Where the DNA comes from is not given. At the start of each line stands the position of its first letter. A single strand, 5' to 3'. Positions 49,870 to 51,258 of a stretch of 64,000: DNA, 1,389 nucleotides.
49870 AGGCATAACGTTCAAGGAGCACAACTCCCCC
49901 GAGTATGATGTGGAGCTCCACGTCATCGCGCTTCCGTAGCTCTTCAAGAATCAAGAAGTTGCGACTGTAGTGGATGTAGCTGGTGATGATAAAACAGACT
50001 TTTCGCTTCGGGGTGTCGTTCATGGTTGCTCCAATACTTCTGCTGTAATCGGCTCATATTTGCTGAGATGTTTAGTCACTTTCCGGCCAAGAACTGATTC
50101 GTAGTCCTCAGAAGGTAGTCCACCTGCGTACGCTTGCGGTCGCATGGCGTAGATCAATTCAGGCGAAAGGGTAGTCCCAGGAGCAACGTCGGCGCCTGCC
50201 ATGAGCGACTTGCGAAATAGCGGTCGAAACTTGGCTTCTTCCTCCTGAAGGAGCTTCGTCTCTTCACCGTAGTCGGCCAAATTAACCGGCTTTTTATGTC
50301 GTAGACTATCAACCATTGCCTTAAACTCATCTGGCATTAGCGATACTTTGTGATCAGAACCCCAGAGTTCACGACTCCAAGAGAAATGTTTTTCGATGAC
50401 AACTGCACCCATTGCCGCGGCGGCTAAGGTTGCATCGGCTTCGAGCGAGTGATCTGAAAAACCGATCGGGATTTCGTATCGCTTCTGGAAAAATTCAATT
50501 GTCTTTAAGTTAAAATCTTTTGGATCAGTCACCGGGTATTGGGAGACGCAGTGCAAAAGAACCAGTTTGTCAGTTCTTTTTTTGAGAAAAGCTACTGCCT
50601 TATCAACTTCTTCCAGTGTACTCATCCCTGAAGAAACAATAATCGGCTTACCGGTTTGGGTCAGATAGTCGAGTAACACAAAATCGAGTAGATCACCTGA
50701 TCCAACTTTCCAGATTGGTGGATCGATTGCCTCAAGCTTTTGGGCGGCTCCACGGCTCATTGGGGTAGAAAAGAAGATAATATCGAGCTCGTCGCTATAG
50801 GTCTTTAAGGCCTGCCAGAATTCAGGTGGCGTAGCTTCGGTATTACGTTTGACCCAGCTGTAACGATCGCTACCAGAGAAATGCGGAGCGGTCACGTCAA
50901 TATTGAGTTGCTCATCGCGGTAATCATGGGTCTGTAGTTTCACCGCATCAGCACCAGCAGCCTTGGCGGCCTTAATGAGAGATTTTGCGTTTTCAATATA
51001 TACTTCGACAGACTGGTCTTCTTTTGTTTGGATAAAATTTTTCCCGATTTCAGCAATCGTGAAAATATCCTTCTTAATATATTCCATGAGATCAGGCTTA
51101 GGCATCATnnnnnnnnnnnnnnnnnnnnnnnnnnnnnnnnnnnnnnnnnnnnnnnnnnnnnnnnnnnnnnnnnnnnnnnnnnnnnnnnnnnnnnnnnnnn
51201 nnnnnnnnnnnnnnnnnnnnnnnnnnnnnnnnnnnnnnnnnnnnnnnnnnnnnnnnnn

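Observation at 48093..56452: Sialic-acid-type (nonulosonate) neuA-neuC-neuB module next to two paralogous TagF/KpsS-like GT-B proteins flanking a Wzx flippase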

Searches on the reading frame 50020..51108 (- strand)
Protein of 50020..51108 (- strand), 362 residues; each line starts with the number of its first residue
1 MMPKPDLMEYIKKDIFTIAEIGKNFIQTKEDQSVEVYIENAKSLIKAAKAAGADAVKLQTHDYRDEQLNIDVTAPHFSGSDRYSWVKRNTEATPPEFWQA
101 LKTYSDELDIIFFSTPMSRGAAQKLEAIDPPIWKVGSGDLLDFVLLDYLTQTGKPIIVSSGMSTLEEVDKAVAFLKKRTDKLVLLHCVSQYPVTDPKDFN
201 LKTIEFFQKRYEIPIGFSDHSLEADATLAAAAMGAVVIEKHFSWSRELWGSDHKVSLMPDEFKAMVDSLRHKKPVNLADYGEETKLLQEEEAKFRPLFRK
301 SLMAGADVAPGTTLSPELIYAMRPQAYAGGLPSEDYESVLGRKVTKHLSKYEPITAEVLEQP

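Call 3: search_protein_families(library=pfam, proteins=[window:50020-51108:-], max_evalue=0.01)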
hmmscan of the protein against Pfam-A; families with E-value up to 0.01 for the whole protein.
window:50020-51108:- (362 aa): 2 families
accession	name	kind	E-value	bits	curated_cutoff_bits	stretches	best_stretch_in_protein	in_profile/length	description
PF03102.20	NeuB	-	6.4e-67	226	22.1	1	44-271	1-231/241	NeuB family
PF08666.17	SAF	-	2.9e-05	25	21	1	300-359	2-62/63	SAF domain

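Call 4: search_protein_families(library=ncbifam, proteins=[window:50020-51108:-], max_evalue=0.01)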
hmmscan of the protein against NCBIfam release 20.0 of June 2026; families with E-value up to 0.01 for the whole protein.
window:50020-51108:- (362 aa): 4 families
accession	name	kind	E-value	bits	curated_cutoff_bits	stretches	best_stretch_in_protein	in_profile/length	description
TIGR03569.1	NeuB_NnaB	equivalog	3.5e-72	243.2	399.65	1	38-351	15-326/329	N-acetylneuraminate synthase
TIGR03586.1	PseI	equivalog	6.1e-70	236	340.25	1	38-353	16-326/327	pseudaminic acid synthase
TIGR01361.1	DAHP_synth_Bsub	equivalog_domain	6.9e-06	25.6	267.75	1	131-270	110-258/260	3-deoxy-7-phosphoheptulonate synthase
NF006421.0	PRK08673.1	subfamily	1.9e-05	24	335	1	132-271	180-328/338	3-deoxy-7-phosphoheptulonate synthase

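Call 26: search_solved_structures(query=window:50020-51108:-, max_evalue=0.001)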
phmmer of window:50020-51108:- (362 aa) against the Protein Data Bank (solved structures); distinct sequences matched with E-value up to 0.001: 8.
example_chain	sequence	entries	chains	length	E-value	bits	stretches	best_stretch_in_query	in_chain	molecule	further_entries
8h2c_A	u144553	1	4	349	5.6e-42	147.3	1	38-348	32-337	Pseudaminic acid synthase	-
1xuu_A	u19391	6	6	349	8.9e-37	130.2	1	38-349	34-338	polysialic acid capsule biosynthesis protein SiaC | N-acetylneuraminate synthase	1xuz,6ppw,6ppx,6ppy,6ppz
4ipj_A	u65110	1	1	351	2.3e-36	128.8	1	38-349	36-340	Polysialic acid capsule biosynthesis protein SiaC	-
4ipi_A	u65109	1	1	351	5.6e-36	127.6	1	38-349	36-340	Polysialic acid capsule biosynthesis protein SiaC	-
2wqp_A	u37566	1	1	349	2.2e-35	125.6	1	38-349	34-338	POLYSIALIC ACID CAPSULE BIOSYNTHESIS PROTEIN SIAC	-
1vli_A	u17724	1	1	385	1.2e-32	116.6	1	37-337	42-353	Spore coat polysaccharide biosynthesis protein spsE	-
6ncs_A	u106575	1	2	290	1.7e-32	116.1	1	95-299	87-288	N-acetylneuraminic acid (Sialic acid) synthetase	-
3g8r_A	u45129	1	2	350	4.7e-22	81.8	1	68-336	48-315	Probable spore coat polysaccharide biosynthesis protein E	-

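Call 62: search_dna_similar(query=window:50020-51108:-, collection=plasmids, mode=protein, max_evalue=1e-10, max_rows=40, rows=spread)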
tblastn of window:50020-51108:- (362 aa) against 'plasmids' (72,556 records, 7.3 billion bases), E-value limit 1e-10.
Records with a match: 154; places in all: 167; records where one place covers at least 80% of the query: 40.
Best place of each record, by identity: <60% 154.
By first word of the organism name: Bacillus 63; Sinorhizobium 27; Azospirillum 16; Rhizobium 4; Ensifer 3; Klebsiella 2; Halorussus 2; Acinetobacter 2; Priestia 2; Mesorhizobium 2; and 30 more.
By predicted mobility (MOB-suite, as given by PLSDB): non-mobilizable 98; mobilizable 33; conjugative 23.
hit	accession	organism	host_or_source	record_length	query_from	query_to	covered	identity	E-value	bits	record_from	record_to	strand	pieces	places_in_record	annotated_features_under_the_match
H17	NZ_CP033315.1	Azospirillum brasilense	rhizosphere soil of Digitaria ...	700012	58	359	83%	38.0%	2e-35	144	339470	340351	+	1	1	pseI: pseudaminic acid synthase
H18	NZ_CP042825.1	Rhizobium sp. WL3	Wheat,phyllosphere swab,leaves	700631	11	345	93%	33.4%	9e-36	145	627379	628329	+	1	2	N-acetylneuraminate synthase family protein | hypothetical protein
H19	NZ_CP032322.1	Azospirillum argentinense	soil sample,Agricultural field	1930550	58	359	83%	36.7%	5e-34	140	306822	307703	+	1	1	record has no annotation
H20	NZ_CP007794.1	Azospirillum argentinense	Triticum aestivum L.,Root,wheat ...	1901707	58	359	83%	36.4%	3e-36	147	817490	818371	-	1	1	record has no annotation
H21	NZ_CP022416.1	Pseudosulfitobacter pseudonitzschiae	Skeletonema marinoi strain RO5AC,Cell ...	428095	58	360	84%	33.4%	7e-36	145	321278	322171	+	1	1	pseI: pseudaminic acid synthase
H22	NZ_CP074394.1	Agrobacterium salinitolerans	Cotton,tiaaue sample,root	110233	58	355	82%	32.9%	9e-30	127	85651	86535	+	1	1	pseI: pseudaminic acid synthase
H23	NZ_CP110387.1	Tritonibacter mobilis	-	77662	58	362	84%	31.3%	1e-33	139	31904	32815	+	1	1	pseI: pseudaminic acid synthase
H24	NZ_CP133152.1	Sinorhizobium chiapasense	Acaciella angustissima,cell culture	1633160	58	359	83%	31.4%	3e-31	132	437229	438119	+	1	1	none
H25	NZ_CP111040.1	Haladaptatus caseinilyticus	cell culture,sediment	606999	104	359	71%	36.8%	5e-41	160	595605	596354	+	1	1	neuB: N-acetylneuraminate synthase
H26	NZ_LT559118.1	Nonomuraea gerenzanensis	-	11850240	58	355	82%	31.4%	3e-25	114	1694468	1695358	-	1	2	none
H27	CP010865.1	Marinovum algicola DG 898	-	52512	58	360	84%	30.5%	4e-33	137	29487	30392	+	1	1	pseudaminic acid synthase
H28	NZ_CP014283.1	Bacillus thuringiensis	cell culture,soil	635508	93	359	74%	34.3%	1e-29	127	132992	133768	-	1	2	pseI: pseudaminic acid synthase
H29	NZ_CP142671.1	Bacillus albus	cell culture,soil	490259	93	359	74%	34.3%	2e-29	127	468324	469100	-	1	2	pseI: pseudaminic acid synthase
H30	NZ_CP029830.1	Azospirillum ramasamyi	single cell,Cow dung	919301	91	324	65%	39.0%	7e-30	128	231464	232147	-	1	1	pseI: pseudaminic acid synthase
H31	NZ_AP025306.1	Aureibacter tunicatorum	-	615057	91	359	74%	33.7%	6e-29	125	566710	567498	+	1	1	pseI: pseudaminic acid synthase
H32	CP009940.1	Bacillus cereus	Homo sapiens,Human clinical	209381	59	352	81%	30.4%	6e-26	116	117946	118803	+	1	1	neuB family protein | bpsE: N-acetylneuraminate synthase family protein BpsE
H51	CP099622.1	Sphingomonadaceae bacterium OTU29THOMA1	Arabidopsis thaliana,pure culture,leaf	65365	78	353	76%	30.1%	9e-26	115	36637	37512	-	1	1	neuB: N-acetylneuraminate synthase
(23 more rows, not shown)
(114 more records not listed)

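Call 63: search_solved_structures(query=window:50020-51108:-, max_evalue=1e-20, show_alignments=2)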
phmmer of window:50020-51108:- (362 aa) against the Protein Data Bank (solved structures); distinct sequences matched with E-value up to 1e-20: 8.
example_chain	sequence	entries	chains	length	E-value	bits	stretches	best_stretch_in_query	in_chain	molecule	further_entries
8h2c_A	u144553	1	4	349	5.6e-42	147.3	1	38-348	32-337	Pseudaminic acid synthase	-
1xuu_A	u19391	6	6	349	8.9e-37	130.2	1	38-349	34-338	polysialic acid capsule biosynthesis protein SiaC | N-acetylneuraminate synthase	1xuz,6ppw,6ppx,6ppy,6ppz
4ipj_A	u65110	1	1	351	2.3e-36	128.8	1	38-349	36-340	Polysialic acid capsule biosynthesis protein SiaC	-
4ipi_A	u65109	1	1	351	5.6e-36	127.6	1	38-349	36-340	Polysialic acid capsule biosynthesis protein SiaC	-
2wqp_A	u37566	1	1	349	2.2e-35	125.6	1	38-349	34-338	POLYSIALIC ACID CAPSULE BIOSYNTHESIS PROTEIN SIAC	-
1vli_A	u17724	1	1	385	1.2e-32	116.6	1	37-337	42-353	Spore coat polysaccharide biosynthesis protein spsE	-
6ncs_A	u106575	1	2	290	1.7e-32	116.1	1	95-299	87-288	N-acetylneuraminic acid (Sialic acid) synthetase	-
3g8r_A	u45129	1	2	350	4.7e-22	81.8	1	68-336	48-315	Probable spore coat polysaccharide biosynthesis protein E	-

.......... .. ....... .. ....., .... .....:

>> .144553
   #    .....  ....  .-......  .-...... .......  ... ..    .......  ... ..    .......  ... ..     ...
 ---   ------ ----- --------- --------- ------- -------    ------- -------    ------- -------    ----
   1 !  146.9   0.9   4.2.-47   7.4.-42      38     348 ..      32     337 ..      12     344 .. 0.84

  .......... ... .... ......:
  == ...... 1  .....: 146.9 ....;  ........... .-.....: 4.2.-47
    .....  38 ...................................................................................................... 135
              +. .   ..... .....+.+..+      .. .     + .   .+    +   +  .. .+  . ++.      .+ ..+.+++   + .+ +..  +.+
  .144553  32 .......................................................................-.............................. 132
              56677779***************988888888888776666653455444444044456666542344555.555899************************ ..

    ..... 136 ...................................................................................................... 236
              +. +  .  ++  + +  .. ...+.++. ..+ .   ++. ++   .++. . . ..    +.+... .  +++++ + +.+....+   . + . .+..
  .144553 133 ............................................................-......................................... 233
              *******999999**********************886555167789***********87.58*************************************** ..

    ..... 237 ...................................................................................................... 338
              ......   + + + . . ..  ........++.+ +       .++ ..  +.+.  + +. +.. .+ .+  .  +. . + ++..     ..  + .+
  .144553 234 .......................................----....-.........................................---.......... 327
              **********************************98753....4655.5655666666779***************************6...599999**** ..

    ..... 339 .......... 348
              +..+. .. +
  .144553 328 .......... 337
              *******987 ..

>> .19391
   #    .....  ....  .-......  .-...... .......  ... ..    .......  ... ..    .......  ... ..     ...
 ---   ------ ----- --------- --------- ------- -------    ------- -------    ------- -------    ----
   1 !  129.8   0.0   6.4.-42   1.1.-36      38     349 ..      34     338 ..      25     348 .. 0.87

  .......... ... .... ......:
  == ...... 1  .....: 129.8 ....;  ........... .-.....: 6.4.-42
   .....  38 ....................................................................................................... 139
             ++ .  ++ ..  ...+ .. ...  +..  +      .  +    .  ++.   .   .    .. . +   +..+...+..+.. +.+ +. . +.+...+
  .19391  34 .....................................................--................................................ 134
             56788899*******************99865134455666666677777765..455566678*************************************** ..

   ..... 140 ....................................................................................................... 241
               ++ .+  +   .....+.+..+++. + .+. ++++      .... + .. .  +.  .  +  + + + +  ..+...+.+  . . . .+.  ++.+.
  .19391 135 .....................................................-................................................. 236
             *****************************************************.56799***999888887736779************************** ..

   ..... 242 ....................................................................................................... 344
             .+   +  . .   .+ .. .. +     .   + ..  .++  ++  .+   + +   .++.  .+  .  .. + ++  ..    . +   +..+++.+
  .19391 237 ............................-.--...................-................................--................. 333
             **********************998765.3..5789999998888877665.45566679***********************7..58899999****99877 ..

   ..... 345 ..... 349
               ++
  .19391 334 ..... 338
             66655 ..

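Call 65: get_annotated_region(hit=H17, flank=400)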
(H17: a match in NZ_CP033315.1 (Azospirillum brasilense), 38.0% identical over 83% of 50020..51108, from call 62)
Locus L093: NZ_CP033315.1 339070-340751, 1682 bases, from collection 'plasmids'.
description: Azospirillum brasilense strain Sp 7 plasmid p3, complete sequence
organism: Azospirillum brasilense (NCBI taxid 192)
taxonomy: Bacteria; Pseudomonadota; Alphaproteobacteria; Rhodospirillales; Azospirillaceae; Azospirillum; Azospirillum brasilense
host: -; source: rhizosphere soil of Digitaria decumbans,Agricultural field; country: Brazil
typing (MOB-suite, as given by PLSDB): non-mobilizable
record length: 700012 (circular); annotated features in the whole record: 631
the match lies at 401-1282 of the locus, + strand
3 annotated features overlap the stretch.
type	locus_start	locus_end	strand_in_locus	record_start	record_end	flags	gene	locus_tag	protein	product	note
CDS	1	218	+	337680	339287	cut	-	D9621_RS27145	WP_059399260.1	glycosyltransferase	-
CDS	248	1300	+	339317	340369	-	pseI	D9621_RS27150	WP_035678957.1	pseudaminic acid synthase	-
CDS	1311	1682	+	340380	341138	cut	-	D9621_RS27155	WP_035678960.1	glycosyltransferase family protein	-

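Call 66: get_annotated_region(hit=H28, flank=400)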
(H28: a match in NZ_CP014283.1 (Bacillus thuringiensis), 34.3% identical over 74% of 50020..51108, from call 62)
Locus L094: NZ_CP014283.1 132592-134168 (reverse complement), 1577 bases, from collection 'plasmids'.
description: Bacillus thuringiensis strain Bt185 plasmid pBT1850636, complete sequence
organism: Bacillus thuringiensis (NCBI taxid 1428)
taxonomy: Bacteria; Bacillota; Bacilli; Bacillales; Bacillaceae; Bacillus; Bacillus thuringiensis
host: -; source: cell culture,soil; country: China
typing (MOB-suite, as given by PLSDB): non-mobilizable; replicon rep_cluster_125,rep_cluster_459
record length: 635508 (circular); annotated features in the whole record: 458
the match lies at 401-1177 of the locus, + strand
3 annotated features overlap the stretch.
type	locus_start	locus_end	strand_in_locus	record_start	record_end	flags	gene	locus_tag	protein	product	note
CDS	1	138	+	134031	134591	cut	pseH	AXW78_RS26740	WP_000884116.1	UDP-4-amino-4, 6-dideoxy-N-acetyl-beta-L-altrosamine N-acetyltransferase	GO:0009058 - biosynthetic process [Evidence IEA]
CDS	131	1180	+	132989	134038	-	pseI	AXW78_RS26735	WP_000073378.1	pseudaminic acid synthase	-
CDS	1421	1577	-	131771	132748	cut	-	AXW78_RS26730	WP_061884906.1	DUF3880 domain-containing protein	-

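Call 67: get_annotated_region(hit=H25, flank=500)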
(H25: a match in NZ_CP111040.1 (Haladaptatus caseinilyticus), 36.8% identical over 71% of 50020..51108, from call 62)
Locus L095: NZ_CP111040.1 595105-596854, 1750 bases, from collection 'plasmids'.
description: Haladaptatus caseinilyticus strain ZJ1 plasmid unnamed4, complete sequence
organism: Haladaptatus caseinilyticus (NCBI taxid 2993314)
taxonomy: Archaea; Euryarchaeota; Halobacteria; Halobacteriales; Haladaptataceae; Haladaptatus; Haladaptatus caseinilyticus
host: -; source: cell culture,sediment; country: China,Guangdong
typing (MOB-suite, as given by PLSDB): non-mobilizable
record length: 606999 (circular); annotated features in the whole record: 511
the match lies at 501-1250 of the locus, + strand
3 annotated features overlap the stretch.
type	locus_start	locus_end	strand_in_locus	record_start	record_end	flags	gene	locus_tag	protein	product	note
CDS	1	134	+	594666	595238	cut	-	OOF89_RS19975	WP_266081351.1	FAD-dependent oxidoreductase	-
CDS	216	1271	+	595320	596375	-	neuB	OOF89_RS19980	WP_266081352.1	N-acetylneuraminate synthase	GO:0016051 - carbohydrate biosynthetic process [Evidence IEA]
CDS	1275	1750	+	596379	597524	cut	neuC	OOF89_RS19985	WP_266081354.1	UDP-N-acetylglucosamine 2-epimerase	GO:0006047 - UDP-N-acetylglucosamine metabolic process [Evidence IEA]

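Call 68: get_annotated_region(hit=H51, flank=500)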
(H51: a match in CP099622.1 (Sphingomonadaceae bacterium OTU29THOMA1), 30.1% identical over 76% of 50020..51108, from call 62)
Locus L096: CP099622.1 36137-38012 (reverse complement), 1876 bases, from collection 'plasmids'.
description: Sphingomonadaceae bacterium OTU29THOMA1 plasmid unnamed, complete sequence
organism: Sphingomonadaceae bacterium OTU29THOMA1 (NCBI taxid 2952889)
taxonomy: Bacteria; Pseudomonadota; Alphaproteobacteria; Sphingomonadales; Sphingomonadaceae; ; Sphingomonadaceae bacterium OTU29THOMA1
host: -; source: Arabidopsis thaliana,pure culture,leaf; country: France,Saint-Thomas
typing (MOB-suite, as given by PLSDB): non-mobilizable
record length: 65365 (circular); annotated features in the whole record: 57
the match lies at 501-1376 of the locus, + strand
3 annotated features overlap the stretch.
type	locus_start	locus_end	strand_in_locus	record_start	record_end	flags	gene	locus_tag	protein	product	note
CDS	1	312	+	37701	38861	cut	neuC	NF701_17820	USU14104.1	UDP-N-acetylglucosamine 2-epimerase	-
CDS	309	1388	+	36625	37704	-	neuB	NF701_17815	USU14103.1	N-acetylneuraminate synthase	-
CDS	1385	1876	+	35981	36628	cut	-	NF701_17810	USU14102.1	acetyltransferase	-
